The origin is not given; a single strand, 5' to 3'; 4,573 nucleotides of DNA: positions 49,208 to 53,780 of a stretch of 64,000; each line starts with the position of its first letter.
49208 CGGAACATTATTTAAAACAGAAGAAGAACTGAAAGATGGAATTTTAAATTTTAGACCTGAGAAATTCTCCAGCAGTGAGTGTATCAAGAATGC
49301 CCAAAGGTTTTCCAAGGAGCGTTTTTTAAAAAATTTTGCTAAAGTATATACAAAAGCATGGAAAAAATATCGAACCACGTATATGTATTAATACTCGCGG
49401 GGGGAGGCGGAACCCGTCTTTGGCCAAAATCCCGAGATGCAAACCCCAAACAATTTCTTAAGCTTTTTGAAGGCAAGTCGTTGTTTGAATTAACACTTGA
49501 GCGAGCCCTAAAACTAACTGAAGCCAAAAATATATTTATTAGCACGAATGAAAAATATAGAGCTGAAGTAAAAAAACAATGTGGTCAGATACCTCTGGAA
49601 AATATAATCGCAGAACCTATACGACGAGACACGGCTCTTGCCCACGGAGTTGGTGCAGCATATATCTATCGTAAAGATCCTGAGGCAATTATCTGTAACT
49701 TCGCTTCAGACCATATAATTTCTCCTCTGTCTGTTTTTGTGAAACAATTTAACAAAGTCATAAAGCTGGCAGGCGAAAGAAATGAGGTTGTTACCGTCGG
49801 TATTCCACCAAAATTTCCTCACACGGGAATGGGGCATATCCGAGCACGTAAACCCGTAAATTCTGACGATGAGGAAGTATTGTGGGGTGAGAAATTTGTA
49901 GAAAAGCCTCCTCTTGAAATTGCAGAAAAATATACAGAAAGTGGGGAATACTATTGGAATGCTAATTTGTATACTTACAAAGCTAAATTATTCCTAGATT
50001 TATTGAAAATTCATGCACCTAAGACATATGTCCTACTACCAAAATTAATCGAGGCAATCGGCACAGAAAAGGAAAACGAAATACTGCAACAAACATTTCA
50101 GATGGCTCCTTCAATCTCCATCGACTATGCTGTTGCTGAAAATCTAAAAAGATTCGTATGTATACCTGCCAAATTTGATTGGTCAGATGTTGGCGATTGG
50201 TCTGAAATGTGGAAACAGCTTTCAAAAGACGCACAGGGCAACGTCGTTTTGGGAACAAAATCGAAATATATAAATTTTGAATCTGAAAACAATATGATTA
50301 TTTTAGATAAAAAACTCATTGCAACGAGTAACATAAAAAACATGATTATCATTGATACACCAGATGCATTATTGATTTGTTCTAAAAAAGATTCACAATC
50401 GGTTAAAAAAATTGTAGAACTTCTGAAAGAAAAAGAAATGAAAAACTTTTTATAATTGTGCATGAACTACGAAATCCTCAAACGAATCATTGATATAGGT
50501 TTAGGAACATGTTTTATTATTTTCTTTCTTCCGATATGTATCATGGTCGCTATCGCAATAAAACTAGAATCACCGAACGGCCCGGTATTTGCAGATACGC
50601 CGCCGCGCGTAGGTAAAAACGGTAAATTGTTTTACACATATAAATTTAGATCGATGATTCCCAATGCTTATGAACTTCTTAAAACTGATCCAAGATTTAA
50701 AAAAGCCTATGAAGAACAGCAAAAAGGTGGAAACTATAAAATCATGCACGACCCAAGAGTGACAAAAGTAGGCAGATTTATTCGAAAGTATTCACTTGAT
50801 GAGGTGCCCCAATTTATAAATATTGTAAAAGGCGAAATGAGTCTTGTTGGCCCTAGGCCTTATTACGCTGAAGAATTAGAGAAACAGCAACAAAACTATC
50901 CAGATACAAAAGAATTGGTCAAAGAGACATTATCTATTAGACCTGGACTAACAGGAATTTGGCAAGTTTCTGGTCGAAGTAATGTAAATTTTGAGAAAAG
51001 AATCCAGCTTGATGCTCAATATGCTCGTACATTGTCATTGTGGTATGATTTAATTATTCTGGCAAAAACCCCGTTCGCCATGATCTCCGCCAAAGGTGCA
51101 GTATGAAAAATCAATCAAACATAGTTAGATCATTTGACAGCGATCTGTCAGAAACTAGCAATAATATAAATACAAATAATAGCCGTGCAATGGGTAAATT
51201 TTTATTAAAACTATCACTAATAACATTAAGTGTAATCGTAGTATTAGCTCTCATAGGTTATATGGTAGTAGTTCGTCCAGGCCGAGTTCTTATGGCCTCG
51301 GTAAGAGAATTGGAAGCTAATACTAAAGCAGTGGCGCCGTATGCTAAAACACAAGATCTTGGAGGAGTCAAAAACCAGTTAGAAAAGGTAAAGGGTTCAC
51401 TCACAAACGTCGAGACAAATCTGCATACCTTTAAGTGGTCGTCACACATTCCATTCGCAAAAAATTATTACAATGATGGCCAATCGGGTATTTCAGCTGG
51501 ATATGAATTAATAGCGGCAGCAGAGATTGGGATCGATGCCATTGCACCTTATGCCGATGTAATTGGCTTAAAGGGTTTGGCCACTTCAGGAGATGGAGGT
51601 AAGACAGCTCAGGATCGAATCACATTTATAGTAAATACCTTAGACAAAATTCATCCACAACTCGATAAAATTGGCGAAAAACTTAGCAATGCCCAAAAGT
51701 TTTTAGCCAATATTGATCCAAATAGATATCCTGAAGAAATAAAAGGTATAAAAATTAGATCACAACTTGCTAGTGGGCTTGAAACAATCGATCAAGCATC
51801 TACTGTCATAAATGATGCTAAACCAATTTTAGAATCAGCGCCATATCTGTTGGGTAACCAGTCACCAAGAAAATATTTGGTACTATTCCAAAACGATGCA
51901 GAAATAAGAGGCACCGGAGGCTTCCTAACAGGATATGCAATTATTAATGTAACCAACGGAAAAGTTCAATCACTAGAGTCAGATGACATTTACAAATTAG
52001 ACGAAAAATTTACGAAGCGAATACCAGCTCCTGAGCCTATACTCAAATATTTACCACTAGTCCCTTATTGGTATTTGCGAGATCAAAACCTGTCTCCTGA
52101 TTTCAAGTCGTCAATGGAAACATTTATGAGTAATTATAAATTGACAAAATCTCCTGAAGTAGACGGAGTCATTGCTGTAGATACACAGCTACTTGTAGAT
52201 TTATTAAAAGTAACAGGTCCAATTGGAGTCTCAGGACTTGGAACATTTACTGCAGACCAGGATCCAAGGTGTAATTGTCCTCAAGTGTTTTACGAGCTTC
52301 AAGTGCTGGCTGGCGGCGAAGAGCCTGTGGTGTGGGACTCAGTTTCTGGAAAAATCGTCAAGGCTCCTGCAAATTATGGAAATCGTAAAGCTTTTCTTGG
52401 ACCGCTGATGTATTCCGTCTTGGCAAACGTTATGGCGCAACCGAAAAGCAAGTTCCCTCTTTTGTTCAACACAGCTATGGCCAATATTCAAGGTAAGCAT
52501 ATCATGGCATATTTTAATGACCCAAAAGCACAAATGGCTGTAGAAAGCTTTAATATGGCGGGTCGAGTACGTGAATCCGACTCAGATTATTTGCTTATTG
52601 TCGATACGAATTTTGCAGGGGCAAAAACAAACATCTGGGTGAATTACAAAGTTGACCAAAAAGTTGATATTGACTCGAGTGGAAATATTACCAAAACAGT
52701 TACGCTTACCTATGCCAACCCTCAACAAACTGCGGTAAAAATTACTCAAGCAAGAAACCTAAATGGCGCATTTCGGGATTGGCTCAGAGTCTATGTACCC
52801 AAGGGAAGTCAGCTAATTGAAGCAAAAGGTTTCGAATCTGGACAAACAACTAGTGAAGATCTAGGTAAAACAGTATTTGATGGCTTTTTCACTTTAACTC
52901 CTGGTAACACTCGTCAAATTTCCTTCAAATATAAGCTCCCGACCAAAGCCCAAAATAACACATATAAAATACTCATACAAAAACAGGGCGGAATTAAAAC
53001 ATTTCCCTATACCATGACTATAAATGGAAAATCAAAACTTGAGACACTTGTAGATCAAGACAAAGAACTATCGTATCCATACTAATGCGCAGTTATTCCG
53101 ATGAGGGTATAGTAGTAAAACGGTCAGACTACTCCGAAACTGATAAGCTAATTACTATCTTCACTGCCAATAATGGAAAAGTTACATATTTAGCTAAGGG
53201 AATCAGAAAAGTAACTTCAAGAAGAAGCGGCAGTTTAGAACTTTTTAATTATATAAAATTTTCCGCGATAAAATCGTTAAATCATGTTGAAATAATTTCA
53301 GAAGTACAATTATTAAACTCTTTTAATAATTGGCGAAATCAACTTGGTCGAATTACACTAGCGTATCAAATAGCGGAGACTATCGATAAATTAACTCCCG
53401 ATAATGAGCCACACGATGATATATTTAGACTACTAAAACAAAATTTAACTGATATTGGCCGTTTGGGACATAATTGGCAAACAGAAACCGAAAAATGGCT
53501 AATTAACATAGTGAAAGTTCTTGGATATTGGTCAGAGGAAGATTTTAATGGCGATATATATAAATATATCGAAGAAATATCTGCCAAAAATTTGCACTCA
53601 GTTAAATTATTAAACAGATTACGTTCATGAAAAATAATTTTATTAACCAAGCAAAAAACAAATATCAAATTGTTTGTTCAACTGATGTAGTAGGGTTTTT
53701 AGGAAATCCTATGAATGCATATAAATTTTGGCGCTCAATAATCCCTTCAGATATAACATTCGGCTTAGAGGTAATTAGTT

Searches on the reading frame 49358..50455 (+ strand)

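Call 69: search_protein_families(library=pfam, proteins=[window:49358-50455:+], max_evalue=0.0001)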
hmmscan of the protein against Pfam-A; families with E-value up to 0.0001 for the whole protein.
window:49358-50455:+ (365 aa): 3 families
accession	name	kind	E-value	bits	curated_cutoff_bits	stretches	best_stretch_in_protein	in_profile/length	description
PF00483.29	NTP_transferase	-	5.8e-34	118.2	21.2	1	11-292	3-243/245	Nucleotidyl transferase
PF22640.1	ManC_GMP_beta-helix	-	9.5e-14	51.5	27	1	303-356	2-55/55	MannoseP isomerase/GMP-like beta-helix domain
PF12804.13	NTP_transf_3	-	1.3e-05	25.9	27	1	10-101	1-79/160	MobA-like NTP transferase domain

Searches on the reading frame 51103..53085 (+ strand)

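Call 69: search_protein_families(library=pfam, proteins=[window:51103-53085:+], max_evalue=0.0001)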
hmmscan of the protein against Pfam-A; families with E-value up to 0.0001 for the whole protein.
window:51103-53085:+ (660 aa): 1 family
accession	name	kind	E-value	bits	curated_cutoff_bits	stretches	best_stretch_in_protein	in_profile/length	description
PF13196.11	DUF4012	-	5.9e-27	95.4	28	1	255-384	3-132/144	Protein of unknown function (DUF4012)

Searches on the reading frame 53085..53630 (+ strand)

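Call 69: search_protein_families(library=pfam, proteins=[window:53085-53630:+], max_evalue=0.0001)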
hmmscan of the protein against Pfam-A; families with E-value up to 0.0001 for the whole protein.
window:53085-53630:+ (181 aa): 2 families
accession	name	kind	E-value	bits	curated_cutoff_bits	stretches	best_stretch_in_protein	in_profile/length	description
PF11967.14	RecO_N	-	3.9e-20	72.1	27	1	1-80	1-80/80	Recombination protein O N terminal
PF02565.21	RecO_C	-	3.1e-07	30.7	22.1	1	85-148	2-64/157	Recombination protein O C terminal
